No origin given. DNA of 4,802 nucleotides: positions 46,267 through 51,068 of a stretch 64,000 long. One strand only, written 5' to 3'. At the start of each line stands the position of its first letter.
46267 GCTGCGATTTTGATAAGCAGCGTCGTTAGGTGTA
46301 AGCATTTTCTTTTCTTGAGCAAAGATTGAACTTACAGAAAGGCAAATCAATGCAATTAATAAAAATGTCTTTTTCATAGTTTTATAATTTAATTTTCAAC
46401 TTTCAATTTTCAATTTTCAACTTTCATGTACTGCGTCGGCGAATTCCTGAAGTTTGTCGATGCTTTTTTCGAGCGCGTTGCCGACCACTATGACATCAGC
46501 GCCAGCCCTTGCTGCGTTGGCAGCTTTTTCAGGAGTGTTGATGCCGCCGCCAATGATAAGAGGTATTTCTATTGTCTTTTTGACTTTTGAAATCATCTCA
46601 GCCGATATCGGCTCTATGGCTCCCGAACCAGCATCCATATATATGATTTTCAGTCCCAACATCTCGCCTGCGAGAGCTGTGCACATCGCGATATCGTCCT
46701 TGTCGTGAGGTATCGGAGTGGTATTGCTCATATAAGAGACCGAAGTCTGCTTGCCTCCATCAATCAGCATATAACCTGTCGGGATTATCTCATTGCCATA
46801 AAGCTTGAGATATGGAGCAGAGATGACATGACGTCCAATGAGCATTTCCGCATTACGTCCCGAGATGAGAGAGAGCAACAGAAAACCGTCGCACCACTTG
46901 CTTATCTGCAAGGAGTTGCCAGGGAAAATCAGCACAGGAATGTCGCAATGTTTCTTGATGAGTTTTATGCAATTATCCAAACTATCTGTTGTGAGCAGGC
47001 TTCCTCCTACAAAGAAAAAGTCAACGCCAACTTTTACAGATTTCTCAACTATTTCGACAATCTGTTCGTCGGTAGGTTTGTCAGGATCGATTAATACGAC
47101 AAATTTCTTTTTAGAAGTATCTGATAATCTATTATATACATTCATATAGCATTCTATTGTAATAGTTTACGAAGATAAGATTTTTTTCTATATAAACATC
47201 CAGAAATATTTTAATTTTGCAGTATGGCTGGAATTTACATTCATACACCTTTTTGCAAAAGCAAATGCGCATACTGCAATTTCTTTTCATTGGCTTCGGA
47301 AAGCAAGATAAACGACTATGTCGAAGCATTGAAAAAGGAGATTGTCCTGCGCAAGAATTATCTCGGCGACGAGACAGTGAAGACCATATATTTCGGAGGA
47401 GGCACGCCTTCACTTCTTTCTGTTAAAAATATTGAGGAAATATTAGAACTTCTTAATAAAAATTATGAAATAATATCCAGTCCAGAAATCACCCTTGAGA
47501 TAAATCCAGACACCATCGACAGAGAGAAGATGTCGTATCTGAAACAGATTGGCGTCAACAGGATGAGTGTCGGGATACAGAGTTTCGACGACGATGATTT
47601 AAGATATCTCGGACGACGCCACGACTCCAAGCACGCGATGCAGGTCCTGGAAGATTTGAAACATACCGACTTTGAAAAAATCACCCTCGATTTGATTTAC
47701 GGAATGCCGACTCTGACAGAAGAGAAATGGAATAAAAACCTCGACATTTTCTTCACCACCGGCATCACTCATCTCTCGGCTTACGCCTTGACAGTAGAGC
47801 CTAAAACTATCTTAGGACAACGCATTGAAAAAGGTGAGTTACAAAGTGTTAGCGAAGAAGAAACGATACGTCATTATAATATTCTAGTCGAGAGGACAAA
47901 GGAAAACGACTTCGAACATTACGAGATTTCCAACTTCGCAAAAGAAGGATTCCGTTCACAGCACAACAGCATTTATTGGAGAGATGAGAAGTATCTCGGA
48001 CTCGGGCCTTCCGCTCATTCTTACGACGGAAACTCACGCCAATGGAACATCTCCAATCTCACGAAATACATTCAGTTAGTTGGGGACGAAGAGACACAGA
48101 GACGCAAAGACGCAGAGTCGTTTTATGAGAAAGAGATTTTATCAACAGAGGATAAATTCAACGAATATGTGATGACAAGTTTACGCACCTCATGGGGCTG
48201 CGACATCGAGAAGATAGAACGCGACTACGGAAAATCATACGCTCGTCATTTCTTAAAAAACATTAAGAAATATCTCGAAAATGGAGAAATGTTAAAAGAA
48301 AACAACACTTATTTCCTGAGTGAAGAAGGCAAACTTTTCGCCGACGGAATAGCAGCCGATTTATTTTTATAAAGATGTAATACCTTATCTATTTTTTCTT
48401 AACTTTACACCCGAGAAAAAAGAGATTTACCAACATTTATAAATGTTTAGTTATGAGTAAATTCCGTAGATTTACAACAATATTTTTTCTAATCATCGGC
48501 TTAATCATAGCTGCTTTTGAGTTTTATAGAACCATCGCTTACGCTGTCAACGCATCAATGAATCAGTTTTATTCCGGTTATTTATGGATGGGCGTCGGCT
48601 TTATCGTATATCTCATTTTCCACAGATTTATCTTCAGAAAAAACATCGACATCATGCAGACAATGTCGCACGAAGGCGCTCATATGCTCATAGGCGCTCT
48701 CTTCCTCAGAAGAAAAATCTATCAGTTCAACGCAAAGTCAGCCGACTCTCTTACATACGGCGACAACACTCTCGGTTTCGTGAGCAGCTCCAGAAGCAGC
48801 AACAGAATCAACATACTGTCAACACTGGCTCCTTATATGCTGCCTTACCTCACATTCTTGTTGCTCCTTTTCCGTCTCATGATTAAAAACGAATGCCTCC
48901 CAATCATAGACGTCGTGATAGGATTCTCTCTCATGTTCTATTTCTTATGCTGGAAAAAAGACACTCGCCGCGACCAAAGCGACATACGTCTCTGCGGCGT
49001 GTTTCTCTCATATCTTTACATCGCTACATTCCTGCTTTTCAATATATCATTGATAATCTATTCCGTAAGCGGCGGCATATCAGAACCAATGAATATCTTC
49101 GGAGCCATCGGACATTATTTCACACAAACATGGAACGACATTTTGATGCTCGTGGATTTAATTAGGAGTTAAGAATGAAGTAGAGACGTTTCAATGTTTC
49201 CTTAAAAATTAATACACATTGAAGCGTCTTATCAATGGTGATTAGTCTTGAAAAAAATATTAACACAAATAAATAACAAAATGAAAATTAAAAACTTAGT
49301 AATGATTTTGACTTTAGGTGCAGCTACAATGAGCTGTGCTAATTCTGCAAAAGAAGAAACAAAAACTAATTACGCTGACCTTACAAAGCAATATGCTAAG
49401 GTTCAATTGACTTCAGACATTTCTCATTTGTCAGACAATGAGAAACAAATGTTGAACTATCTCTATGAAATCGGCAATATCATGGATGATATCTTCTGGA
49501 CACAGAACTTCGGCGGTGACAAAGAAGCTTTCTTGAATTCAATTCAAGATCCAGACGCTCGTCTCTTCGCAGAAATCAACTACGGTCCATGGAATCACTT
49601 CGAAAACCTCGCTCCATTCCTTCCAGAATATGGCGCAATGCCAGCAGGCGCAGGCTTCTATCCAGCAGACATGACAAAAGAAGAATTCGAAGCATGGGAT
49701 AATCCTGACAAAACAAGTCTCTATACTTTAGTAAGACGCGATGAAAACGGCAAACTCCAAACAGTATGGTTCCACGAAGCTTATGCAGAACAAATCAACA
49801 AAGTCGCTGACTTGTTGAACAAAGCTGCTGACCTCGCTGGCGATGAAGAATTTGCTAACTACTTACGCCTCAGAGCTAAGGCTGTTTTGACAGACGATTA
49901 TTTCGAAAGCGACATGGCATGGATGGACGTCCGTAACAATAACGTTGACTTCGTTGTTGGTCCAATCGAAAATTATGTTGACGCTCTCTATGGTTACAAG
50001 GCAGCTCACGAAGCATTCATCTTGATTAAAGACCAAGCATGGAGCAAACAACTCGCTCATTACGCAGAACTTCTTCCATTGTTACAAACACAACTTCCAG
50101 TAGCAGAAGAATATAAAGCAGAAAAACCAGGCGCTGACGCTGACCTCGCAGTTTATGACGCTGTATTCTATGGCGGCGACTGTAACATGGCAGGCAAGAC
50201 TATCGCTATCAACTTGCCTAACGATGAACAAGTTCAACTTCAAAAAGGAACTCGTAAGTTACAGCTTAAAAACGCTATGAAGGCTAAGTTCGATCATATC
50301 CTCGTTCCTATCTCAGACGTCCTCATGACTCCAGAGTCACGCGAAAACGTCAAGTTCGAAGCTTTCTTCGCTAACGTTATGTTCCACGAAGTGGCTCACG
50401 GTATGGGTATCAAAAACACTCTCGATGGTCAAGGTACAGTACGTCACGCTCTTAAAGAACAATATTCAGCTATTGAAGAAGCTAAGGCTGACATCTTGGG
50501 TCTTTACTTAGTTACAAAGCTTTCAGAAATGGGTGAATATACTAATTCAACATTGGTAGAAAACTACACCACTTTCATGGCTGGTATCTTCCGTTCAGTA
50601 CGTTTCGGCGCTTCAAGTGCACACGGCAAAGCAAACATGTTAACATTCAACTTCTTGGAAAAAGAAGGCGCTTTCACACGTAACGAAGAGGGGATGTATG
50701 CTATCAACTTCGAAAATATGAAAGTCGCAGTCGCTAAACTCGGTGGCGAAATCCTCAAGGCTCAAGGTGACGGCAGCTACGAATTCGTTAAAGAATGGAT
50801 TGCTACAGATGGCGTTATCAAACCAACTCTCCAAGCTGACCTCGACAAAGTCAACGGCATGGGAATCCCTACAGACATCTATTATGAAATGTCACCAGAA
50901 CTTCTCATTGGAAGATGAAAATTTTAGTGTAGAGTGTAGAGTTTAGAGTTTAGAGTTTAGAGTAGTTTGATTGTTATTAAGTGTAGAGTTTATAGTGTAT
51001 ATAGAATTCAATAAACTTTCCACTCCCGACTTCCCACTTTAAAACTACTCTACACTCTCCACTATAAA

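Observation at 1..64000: Degenerate 7-8-nt tandem arrays fill gene 3' flanks and are absent from every divergent promoter region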

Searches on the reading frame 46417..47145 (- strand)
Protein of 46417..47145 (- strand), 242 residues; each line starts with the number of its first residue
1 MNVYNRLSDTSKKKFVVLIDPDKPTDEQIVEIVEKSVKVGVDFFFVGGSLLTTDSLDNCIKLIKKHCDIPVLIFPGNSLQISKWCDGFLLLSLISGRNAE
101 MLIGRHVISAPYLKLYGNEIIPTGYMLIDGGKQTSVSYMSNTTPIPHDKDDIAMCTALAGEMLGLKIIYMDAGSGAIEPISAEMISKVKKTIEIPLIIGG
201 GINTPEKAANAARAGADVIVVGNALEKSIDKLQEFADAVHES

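Call 23: search_protein_families(library=pfam, proteins=[window:46417-47145:-])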
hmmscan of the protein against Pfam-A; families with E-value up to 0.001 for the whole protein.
window:46417-47145:- (242 aa): 10 families
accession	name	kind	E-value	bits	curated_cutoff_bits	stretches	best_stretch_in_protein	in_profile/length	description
PF01884.23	PcrB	-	1.5e-46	159.1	23.9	1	10-237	3-224/226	PcrB family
PF00977.27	His_biosynth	-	2.9e-08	33.9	23.6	1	175-239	55-119/228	Histidine biosynthesis protein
PF04131.20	NanE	-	1.9e-07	30.9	27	1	185-240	137-191/192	Putative N-acetylmannosamine-6-phosphate epimerase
PF00290.26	Trp_syntA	-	2.7e-07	30.2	27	1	182-233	187-237/259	Tryptophan synthase alpha chain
PF01180.27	DHO_dh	-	2.8e-05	23.9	27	1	174-227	218-274/291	Dihydroorotate dehydrogenase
PF02581.23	TMP-TENI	-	4.8e-05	23.2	27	0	176-224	133-179/180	Thiamine monophosphate synthase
PF05690.20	ThiG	-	5.7e-05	23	23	1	179-232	161-214/247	Thiazole biosynthesis protein ThiG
PF00478.31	IMPDH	-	6e-05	22.6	25.6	1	164-222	116-173/345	IMP dehydrogenase / GMP reductase domain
PF01207.24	Dus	-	0.00027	20.6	20.4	1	178-226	169-218/311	Dihydrouridine synthase (Dus)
PF02310.24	B12-binding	-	0.00079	19.7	32.1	0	183-224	70-113/121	B12 binding domain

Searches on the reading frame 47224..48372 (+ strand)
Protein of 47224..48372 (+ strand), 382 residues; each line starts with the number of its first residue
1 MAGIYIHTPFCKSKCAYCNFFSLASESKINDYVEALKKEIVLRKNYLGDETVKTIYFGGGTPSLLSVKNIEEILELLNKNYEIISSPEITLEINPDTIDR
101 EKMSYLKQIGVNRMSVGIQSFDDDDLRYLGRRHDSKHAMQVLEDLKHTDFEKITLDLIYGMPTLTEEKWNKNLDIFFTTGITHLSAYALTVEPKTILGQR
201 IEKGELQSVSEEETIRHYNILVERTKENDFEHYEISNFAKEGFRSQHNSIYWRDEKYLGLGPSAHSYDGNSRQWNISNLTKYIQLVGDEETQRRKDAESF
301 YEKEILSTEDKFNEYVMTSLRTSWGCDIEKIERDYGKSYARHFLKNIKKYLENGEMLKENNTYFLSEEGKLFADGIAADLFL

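Call 41: search_protein_families(library=pfam, proteins=[window:47224-48372:+])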
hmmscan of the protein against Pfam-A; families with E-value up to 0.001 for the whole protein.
window:47224-48372:+ (382 aa): 2 families
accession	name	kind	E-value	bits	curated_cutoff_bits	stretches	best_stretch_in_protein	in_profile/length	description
PF04055.27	Radical_SAM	-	5.3e-27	95.5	29.5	1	5-170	1-160/166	Radical SAM superfamily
PF06969.22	HemN_C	-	1.1e-06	29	24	1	306-372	1-67/67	HemN C-terminal domain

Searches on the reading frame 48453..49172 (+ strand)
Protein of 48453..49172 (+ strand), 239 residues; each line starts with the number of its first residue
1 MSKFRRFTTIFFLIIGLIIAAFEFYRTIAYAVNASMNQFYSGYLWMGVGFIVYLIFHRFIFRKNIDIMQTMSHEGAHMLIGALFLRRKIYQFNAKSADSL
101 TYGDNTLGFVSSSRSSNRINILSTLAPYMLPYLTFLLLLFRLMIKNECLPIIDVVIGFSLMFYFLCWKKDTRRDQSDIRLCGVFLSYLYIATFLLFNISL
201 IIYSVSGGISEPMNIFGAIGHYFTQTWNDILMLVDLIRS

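Call 42: search_protein_families(library=pfam, proteins=[window:48453-49172:+])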
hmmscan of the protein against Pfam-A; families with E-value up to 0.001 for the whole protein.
window:48453-49172:+ (239 aa): 1 family
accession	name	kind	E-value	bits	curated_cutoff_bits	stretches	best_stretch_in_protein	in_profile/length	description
PF09948.15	PpoB2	-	0.00076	19.9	28.7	0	31-115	32-115/188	Copper chaperone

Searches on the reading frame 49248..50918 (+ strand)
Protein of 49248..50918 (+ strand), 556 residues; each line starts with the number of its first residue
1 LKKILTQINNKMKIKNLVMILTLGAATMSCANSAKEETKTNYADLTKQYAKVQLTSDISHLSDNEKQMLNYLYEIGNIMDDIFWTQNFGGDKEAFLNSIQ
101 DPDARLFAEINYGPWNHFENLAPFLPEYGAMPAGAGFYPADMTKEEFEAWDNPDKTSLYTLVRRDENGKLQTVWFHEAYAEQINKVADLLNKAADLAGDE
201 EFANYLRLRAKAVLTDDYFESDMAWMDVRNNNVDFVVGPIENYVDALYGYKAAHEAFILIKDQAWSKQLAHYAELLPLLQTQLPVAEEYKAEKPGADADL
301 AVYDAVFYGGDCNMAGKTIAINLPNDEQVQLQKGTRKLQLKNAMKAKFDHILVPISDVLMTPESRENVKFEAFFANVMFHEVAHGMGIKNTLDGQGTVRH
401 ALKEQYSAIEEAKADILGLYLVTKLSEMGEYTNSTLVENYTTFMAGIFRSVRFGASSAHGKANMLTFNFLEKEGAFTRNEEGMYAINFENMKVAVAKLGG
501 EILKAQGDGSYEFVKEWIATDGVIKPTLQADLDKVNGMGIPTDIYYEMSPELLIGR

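Call 24: search_protein_families(library=pfam, proteins=[window:49248-50918:+])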
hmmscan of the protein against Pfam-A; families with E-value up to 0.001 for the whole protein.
window:49248-50918:+ (556 aa): 1 family
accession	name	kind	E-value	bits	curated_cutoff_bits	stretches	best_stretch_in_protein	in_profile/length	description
PF03571.21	Peptidase_M49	-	1.6e-14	53.7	21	1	177-387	99-306/548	Peptidase family M49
